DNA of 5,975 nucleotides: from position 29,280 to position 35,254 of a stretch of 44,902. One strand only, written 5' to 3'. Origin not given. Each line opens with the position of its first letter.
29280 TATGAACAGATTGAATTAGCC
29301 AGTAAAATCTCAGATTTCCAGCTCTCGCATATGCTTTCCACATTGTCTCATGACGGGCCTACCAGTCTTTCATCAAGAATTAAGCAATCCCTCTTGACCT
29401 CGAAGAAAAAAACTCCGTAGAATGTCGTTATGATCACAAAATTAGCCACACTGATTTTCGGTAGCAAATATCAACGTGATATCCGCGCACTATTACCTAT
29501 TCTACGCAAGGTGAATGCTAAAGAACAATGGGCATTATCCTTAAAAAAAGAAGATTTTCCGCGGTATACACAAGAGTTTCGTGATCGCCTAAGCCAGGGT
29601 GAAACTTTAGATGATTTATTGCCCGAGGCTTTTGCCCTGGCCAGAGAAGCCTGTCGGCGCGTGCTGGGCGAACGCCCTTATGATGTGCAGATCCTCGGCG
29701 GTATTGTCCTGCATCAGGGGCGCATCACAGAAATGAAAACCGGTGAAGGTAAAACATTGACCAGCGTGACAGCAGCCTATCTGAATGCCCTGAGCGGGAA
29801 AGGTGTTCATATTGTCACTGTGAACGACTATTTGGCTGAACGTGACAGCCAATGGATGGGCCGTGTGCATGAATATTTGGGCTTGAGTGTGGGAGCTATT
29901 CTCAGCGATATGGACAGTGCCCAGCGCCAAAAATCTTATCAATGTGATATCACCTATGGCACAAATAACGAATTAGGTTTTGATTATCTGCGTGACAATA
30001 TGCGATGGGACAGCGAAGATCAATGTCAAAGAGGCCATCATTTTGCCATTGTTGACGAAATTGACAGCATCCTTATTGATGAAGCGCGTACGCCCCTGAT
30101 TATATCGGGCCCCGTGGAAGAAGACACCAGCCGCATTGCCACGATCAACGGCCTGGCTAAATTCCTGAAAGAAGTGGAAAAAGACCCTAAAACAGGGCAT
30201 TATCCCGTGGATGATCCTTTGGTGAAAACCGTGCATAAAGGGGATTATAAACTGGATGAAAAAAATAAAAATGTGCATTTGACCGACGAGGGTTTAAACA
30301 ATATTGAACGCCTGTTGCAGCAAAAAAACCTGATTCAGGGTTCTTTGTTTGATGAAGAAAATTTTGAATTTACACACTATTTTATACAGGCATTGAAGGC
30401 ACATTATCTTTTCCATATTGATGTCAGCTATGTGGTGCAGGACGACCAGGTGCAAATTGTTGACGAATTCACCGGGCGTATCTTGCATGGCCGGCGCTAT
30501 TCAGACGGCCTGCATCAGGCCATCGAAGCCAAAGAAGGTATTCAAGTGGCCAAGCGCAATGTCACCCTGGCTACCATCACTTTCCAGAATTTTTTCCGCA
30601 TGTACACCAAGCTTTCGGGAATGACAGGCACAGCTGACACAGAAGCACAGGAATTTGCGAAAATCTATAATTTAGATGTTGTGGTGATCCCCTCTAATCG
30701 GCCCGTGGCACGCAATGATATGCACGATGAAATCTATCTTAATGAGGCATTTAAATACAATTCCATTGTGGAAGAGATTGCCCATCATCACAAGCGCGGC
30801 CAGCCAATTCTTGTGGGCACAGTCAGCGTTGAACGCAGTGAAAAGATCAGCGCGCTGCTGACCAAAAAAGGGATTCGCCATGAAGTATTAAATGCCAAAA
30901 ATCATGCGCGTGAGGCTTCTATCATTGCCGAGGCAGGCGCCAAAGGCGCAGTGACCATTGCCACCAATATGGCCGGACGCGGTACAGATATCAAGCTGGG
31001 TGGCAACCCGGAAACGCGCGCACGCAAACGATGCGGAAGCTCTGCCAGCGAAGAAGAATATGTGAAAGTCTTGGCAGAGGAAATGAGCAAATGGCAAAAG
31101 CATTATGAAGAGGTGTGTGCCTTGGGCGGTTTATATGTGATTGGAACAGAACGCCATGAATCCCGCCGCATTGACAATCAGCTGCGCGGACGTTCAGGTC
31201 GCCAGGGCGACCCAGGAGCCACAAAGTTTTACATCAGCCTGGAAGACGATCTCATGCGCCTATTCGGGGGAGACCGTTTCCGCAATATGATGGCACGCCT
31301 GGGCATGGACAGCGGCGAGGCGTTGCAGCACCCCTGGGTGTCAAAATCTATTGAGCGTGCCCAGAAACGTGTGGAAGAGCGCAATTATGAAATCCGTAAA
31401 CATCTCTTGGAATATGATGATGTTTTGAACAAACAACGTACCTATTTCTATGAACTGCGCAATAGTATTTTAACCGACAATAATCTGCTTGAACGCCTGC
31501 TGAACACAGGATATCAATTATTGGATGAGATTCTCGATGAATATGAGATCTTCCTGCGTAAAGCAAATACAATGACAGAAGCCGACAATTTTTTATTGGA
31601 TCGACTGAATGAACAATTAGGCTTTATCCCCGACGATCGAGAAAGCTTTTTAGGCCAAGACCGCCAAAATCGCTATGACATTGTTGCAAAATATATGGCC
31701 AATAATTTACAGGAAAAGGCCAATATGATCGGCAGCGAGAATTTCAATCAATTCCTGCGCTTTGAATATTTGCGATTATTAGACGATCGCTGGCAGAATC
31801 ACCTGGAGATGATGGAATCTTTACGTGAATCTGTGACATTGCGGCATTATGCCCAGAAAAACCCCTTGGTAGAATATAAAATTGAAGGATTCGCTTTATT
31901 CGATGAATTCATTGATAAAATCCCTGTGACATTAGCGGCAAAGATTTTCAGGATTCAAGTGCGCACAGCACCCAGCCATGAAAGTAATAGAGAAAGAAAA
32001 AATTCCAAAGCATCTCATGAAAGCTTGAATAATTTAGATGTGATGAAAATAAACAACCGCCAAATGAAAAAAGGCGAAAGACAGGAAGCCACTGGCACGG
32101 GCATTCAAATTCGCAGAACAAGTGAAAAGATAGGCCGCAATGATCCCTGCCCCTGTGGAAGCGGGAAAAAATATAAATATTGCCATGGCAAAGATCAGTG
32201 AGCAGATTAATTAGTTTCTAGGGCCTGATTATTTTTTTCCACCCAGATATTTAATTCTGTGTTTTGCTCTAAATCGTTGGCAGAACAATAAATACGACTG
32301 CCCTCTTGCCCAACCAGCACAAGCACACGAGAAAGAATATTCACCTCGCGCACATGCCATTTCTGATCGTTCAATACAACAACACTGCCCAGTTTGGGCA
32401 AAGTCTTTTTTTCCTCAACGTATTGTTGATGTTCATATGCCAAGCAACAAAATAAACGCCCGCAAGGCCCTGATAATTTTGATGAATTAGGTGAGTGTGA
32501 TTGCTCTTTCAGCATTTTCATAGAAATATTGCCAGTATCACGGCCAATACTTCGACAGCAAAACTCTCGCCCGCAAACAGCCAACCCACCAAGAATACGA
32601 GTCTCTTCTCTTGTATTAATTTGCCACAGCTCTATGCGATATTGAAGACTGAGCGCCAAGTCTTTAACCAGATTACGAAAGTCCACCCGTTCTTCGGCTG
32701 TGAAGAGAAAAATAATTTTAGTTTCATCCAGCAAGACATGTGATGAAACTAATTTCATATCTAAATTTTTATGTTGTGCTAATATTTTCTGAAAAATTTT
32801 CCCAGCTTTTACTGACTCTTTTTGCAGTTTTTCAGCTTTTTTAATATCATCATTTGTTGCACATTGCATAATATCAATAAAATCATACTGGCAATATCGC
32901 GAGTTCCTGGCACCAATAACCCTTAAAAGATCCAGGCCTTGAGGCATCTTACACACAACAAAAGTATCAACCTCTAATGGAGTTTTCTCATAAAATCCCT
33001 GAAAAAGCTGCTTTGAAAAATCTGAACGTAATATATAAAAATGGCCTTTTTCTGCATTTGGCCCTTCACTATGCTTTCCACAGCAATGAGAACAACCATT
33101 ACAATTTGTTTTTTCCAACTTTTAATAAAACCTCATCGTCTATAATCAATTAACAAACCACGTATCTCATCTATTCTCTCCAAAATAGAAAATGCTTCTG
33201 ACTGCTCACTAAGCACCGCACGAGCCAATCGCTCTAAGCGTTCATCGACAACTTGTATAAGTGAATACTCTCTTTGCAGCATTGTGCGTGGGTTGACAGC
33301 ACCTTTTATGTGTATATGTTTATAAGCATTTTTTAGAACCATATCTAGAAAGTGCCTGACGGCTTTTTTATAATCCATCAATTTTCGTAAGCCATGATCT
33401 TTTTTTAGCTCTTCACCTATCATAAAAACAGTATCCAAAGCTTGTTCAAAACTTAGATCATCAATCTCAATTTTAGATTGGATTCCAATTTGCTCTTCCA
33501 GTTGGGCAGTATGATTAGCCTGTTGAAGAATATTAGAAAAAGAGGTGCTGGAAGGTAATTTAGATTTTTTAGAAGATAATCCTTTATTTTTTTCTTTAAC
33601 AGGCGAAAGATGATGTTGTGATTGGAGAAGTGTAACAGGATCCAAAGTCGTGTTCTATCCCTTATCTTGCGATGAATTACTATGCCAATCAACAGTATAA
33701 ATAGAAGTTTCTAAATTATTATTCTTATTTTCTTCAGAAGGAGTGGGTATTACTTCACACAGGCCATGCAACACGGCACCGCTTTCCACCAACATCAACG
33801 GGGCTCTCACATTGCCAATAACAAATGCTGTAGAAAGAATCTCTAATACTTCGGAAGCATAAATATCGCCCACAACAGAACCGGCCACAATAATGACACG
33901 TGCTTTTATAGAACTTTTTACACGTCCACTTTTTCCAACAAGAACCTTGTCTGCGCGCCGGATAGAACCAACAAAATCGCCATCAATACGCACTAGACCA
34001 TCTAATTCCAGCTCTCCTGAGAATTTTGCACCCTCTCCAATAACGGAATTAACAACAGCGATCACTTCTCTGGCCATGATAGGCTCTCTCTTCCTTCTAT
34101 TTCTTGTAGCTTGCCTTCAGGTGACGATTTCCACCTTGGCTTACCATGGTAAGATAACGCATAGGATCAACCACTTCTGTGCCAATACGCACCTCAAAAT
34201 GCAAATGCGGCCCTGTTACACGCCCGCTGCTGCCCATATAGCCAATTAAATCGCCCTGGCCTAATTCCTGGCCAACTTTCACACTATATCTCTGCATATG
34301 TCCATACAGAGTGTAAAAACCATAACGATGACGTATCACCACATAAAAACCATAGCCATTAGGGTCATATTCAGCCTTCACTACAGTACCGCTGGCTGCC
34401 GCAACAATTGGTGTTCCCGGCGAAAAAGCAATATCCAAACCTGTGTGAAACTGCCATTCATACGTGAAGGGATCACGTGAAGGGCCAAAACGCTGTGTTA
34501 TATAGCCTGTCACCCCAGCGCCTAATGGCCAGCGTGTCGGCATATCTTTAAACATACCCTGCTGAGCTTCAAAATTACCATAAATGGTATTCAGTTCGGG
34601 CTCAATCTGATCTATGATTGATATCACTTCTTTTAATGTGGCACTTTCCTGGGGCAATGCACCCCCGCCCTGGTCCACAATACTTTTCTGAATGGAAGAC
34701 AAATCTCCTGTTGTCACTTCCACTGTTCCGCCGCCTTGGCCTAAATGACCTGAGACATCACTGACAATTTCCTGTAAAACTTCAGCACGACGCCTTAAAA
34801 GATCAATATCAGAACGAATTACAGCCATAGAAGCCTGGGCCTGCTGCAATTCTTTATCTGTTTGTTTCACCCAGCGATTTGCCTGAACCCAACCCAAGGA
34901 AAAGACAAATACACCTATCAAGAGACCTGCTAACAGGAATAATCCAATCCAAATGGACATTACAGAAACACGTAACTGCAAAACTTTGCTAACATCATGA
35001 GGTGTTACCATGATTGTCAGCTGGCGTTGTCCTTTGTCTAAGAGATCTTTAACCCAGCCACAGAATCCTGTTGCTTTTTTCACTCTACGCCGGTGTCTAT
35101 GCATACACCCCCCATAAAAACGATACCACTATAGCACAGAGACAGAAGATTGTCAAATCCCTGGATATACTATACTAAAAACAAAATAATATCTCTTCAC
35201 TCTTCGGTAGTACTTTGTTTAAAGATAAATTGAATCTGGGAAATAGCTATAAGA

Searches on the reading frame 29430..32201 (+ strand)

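Call 33: search_protein_families(library=ncbifam, proteins=[window:29430-32201:+], max_evalue=0.00001)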
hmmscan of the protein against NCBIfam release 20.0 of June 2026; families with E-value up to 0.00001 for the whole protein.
window:29430-32201:+ (923 aa): 13 families
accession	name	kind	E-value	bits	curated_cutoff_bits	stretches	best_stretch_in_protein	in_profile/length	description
NF009538.1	PRK12904.1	equivalog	0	1155.6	814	1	7-844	3-813/814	preprotein translocase subunit SecA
TIGR00963.1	secA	equivalog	0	1105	800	1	28-831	1-787/787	preprotein translocase subunit SecA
NF009536.0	PRK12901.1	equivalog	3.9e-269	896.1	1493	4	315-525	491-701/1118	preprotein translocase subunit SecA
NF006630.0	PRK09200.1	subfamily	1.5e-265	883.1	862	3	257-525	232-496/789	preprotein translocase subunit SecA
TIGR04397.1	SecA2_Bac_anthr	exception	1.3e-251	837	1085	2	11-525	6-494/774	accessory Sec system translocase SecA2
TIGR03714.1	secA2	equivalog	2.8e-216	720.3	930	2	18-525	6-492/762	accessory Sec system translocase SecA2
NF012136.0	SecA2_Lm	equivalog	7.7e-205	682.2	1100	2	17-524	10-490/776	accessory Sec system translocase SecA2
TIGR04221.1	SecA2_Mycobac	equivalog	4.5e-181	603.8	725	2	11-739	10-675/762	accessory Sec system translocase SecA2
NF004088.0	PRK05590.1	equivalog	4.2e-11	43.5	140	1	893-921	137-165/166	hypothetical protein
NF007704.0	PRK10396.1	equivalog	3.2e-08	33.8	149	1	820-918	124-218/221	hypothetical protein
NF002449.0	PRK01617.1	equivalog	3.5e-07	30.7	141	1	894-921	127-154/154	hypothetical protein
NF002592.0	PRK02250.1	equivalog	7.6e-07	29.4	158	1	892-920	139-167/167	hypothetical protein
TIGR04102.1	SWIM_PBPRA1643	hypoth_equivalog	7.8e-07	29.5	68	1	895-919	83-107/108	PBPRA1643 family SWIM/SEC-C metal-binding motif protein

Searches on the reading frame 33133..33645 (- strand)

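Call 33: search_protein_families(library=ncbifam, proteins=[window:33133-33645:-], max_evalue=0.00001)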
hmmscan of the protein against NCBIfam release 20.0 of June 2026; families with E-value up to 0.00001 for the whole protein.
window:33133-33645:- (170 aa): 0 families

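Call 40: search_protein_families(library=pfam, proteins=[window:33133-33645:-], max_evalue=0.001)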
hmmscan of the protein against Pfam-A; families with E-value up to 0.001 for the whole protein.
window:33133-33645:- (170 aa): 1 family
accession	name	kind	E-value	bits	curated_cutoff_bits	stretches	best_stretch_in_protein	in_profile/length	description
PF03885.18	DUF327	-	5.5e-26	91.7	25.8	1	19-167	9-141/143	Protein of unknown function (DUF327)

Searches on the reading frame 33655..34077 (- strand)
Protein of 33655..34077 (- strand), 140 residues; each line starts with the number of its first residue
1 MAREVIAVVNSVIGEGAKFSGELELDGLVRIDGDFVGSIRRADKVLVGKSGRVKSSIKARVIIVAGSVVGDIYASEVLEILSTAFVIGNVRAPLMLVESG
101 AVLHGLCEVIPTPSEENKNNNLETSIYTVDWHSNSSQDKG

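Call 33: search_protein_families(library=ncbifam, proteins=[window:33655-34077:-], max_evalue=0.00001)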
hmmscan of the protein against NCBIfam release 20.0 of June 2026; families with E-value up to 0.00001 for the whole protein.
window:33655-34077:- (140 aa): 0 families

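Call 40: search_protein_families(library=pfam, proteins=[window:33655-34077:-], max_evalue=0.001)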
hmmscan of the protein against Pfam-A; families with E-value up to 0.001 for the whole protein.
window:33655-34077:- (140 aa): 1 family
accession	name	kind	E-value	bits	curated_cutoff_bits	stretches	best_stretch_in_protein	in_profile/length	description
PF04519.19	Bactofilin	-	2.1e-25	89.2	27.9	1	11-107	1-97/98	Polymer-forming cytoskeletal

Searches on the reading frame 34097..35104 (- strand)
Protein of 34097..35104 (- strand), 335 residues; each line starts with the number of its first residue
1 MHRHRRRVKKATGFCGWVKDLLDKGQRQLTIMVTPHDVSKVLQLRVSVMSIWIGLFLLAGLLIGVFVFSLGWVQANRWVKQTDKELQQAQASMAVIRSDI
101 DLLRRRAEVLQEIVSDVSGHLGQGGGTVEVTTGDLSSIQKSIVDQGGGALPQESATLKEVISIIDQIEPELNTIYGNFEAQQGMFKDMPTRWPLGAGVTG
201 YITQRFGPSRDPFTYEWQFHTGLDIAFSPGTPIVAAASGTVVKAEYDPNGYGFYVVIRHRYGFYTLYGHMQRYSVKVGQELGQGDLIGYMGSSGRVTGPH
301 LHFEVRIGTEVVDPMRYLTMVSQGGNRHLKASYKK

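Call 33: search_protein_families(library=ncbifam, proteins=[window:34097-35104:-], max_evalue=0.00001)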
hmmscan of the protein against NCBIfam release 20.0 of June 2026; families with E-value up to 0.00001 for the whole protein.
window:34097-35104:- (335 aa): 14 families
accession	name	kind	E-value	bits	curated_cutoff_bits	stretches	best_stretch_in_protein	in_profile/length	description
NF052530.1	Heli_ShapePgp3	exception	2.6e-28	98.9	300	1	161-321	114-267/270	peptidoglycan metallopeptidase Pgp3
NF053824.1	PdgNdpepShyC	equivalog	4e-25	88.6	700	1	201-305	276-380/429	peptidoglycan DD-endopeptidase ShyC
NF008652.0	PRK11649.1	equivalog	2.5e-24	85.8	341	1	202-315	294-407/439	murein DD-endopeptidase MepM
NF052336.1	PdgHdaseHSB100310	equivalog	1.4e-22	80.5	500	1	198-308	39-144/316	peptidoglycan hydrolase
NF053825.1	PdgNdpepShyA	equivalog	2.3e-21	76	700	1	202-316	277-391/425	peptidoglycan DD-endopeptidase ShyA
NF040883.1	amid_act_ActS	equivalog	8.3e-19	67.8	375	1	221-320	137-235/242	amidase activator ActS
NF050804.1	CellDivDipMCaul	equivalog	1.5e-18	66.9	900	1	218-313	526-621/634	cell division endopeptidase DipM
NF052529.1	PG_M23_Pgp6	exception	2.1e-18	66.2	600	1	218-315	333-429/452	peptidoglycan metallopeptidase Pgp6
NF041208.1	celldiv_DipM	equivalog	7e-17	61.8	740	1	191-318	299-417/419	cell division endopeptidase DipM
NF008123.1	PRK10871.1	equivalog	1.2e-16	61.1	311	1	221-318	266-362/365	murein hydrolase activator NlpD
NF053738.1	S2SprSpoIIQBc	equivalog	1.3e-16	61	250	1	216-319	118-224/232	stage II sporulation protein SpoIIQ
NF008644.1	PRK11637.1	equivalog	2.2e-15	56.5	270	1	198-318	268-383/385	murein hydrolase activator EnvC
NF004799.0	PRK06148.1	subfamily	3.7e-13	48.4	1128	1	218-311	439-543/1015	hypothetical protein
NF047755.1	LIC_10271_M23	exception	7e-09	35.7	180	1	226-315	123-206/207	LIC_10271 family cell wall hydrolase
